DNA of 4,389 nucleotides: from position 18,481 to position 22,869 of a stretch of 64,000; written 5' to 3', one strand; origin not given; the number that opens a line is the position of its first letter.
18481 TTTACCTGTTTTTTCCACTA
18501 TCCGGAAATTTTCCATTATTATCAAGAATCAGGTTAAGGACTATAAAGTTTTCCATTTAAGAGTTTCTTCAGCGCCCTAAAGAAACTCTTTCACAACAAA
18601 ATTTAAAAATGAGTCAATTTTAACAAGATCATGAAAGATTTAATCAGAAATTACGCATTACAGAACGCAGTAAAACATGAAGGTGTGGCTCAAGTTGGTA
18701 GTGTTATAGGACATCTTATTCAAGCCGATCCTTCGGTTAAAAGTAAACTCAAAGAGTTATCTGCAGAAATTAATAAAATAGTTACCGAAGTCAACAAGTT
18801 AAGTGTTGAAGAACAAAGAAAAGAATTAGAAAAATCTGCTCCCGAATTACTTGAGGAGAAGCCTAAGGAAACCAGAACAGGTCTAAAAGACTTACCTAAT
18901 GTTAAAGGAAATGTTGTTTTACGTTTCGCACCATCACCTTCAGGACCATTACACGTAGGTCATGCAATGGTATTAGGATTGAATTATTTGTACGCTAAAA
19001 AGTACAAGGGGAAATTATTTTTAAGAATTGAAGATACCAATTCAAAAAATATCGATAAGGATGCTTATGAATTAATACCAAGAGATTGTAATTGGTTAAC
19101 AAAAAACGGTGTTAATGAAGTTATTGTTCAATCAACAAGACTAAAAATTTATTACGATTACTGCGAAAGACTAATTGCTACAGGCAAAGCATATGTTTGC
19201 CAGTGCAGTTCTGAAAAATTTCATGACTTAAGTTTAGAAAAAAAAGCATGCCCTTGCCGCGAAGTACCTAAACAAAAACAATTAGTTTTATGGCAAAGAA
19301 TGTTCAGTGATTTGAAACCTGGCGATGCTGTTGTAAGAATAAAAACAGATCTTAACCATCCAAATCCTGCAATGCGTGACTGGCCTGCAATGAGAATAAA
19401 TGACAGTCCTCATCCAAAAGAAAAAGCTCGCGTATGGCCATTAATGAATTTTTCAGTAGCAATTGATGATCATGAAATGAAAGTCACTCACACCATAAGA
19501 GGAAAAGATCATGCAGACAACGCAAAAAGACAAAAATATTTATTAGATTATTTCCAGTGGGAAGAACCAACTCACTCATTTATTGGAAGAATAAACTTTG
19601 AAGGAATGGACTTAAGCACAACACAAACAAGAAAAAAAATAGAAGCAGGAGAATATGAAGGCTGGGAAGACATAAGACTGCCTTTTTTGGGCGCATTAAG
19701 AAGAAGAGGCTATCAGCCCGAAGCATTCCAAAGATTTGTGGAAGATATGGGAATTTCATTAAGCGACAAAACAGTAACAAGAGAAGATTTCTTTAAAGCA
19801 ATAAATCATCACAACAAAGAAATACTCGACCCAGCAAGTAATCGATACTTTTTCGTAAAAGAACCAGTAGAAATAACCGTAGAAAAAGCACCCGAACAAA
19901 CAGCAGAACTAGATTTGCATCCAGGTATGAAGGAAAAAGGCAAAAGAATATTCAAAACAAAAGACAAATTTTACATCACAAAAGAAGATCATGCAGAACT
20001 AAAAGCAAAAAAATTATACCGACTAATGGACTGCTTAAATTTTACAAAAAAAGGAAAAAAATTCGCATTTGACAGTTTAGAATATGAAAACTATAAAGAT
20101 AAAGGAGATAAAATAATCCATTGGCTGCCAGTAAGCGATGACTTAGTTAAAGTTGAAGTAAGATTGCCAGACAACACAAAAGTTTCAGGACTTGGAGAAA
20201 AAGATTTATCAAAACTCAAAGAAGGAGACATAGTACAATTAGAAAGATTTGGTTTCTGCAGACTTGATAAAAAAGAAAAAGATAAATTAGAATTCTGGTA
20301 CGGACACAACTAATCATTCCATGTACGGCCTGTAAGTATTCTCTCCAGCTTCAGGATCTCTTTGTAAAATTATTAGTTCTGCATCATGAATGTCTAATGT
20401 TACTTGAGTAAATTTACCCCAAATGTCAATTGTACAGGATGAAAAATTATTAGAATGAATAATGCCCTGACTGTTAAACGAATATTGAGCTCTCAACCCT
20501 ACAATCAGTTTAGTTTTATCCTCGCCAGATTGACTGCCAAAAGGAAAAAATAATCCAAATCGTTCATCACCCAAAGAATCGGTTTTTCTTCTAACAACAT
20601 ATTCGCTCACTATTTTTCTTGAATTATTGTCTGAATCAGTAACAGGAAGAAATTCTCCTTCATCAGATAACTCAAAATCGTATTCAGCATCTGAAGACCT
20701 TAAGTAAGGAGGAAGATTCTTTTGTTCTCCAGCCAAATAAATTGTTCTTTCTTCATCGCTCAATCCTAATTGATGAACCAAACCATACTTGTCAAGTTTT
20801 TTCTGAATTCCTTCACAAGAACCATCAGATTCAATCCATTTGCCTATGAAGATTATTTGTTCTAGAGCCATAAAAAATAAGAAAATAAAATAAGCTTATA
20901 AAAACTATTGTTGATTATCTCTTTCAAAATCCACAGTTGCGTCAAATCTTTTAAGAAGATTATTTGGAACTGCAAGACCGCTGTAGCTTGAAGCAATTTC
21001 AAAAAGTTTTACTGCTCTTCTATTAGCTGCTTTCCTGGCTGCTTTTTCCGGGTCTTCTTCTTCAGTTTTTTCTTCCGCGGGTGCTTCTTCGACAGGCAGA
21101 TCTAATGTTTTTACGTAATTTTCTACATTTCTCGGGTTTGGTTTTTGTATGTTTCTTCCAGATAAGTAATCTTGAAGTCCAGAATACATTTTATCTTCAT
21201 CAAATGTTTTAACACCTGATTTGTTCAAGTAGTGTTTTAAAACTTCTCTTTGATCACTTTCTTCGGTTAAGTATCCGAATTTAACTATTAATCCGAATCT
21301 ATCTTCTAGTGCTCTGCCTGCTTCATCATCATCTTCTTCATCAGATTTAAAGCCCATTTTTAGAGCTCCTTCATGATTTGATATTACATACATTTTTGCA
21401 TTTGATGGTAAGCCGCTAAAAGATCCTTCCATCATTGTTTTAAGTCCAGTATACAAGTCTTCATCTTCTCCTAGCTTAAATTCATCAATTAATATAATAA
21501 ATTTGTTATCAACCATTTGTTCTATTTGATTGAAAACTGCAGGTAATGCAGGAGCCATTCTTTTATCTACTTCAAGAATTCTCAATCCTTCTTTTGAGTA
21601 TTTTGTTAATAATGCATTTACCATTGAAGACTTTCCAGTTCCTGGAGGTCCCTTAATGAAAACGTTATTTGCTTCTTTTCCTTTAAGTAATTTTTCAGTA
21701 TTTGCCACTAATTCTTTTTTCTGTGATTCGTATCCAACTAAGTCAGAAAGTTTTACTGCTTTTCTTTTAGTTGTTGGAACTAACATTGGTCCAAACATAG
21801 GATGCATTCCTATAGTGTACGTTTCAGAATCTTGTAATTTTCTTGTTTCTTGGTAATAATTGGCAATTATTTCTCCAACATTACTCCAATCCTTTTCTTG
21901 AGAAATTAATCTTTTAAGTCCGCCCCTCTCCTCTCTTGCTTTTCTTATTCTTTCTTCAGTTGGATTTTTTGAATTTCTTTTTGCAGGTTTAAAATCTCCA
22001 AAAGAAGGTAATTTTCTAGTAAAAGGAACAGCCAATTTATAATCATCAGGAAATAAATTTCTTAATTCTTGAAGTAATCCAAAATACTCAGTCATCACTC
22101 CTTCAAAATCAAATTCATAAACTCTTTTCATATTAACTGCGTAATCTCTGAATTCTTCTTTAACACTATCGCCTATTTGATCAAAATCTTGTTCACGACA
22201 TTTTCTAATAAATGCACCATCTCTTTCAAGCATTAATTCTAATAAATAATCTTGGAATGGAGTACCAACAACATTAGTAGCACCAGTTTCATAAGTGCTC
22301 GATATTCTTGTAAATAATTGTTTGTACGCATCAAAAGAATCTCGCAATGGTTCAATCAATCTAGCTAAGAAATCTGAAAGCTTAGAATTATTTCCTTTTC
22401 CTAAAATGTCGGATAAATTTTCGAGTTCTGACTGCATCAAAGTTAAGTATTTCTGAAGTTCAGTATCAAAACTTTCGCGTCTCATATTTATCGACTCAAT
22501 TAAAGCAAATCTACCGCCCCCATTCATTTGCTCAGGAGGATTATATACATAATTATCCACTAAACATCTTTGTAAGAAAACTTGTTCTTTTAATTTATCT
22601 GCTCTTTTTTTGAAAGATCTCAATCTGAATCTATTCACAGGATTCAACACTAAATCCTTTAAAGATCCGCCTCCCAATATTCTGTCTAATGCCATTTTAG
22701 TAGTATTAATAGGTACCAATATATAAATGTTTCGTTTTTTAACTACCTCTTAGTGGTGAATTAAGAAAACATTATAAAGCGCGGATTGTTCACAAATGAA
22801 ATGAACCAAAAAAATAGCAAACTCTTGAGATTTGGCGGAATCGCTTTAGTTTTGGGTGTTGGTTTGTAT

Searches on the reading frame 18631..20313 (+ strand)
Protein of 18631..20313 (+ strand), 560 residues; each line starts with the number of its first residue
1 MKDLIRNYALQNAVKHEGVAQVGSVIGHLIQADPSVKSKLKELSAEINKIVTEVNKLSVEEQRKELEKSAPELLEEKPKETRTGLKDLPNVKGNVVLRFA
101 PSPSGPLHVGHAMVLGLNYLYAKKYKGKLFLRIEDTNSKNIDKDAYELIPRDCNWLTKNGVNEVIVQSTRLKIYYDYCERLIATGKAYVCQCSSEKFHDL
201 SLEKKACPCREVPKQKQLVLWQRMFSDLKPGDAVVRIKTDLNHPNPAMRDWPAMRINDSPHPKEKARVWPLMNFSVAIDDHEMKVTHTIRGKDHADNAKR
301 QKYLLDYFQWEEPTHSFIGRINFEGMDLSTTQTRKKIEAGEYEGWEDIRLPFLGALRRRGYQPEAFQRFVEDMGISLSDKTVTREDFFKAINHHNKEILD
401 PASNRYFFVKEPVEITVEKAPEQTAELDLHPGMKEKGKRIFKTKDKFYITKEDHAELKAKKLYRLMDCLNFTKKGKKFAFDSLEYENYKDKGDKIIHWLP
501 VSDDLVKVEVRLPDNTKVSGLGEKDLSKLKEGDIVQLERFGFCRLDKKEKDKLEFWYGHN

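Call 86: search_protein_families(library=pfam, proteins=[window:18631-20313:+], max_evalue=0.001)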
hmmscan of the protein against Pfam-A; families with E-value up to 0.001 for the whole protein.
window:18631-20313:+ (560 aa): 3 families
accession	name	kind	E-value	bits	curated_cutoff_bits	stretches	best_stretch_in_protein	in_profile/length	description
PF00749.27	tRNA-synt_1c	-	7.4e-68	229.2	23.4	1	95-392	2-308/314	tRNA synthetases class I (E and Q), catalytic domain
PF03950.23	tRNA-synt_1c_C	-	1.5e-16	60.8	23.9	1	403-474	1-74/91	tRNA synthetases class I (E and Q), anti-codon binding domain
PF20974.2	tRNA-synt_1c_C2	-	3.8e-09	37.6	23.9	1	495-546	1-69/69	tRNA synthetases class I (E and Q), anti-codon binding domain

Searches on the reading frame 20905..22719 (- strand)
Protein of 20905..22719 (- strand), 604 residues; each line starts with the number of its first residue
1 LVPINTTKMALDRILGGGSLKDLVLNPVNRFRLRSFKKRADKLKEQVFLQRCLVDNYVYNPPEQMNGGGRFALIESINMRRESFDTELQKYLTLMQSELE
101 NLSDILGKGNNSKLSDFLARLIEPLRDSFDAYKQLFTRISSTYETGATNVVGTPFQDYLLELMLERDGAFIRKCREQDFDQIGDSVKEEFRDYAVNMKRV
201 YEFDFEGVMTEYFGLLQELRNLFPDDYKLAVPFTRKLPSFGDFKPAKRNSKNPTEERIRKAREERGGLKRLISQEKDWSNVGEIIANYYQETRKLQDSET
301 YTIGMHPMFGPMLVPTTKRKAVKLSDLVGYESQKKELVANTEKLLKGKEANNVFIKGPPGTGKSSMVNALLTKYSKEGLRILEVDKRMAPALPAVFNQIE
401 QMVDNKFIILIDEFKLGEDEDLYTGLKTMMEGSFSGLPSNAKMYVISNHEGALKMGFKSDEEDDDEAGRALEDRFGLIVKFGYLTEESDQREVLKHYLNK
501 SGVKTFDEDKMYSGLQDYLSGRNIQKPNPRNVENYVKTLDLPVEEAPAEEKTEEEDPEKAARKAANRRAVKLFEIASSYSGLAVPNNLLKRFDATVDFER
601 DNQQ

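Call 86: search_protein_families(library=pfam, proteins=[window:20905-22719:-], max_evalue=0.001)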
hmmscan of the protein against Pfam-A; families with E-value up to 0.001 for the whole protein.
window:20905-22719:- (604 aa): 6 families
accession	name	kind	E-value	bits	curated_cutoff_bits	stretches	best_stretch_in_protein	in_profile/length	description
PF05673.19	DUF815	-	4.6e-41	141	23.8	1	312-508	15-217/249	Protein of unknown function (DUF815)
PF20720.3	nSTAND3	-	9.4e-07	29.1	27.2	1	348-414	15-74/155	Novel STAND NTPase 3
PF13191.12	AAA_16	-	5.9e-06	27.3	32.6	1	327-382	2-56/167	AAA ATPase domain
PF00004.35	AAA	-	8.6e-05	23.4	21.2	1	355-414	3-66/131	ATPase family associated with various cellular activities (AAA)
PF13401.12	AAA_22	-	0.00038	21.2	27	0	349-429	4-57/130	AAA domain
PF25199.1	nSTAND_NTPase5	-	0.00043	20.6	34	1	334-416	25-107/145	Novel STAND NTPase 5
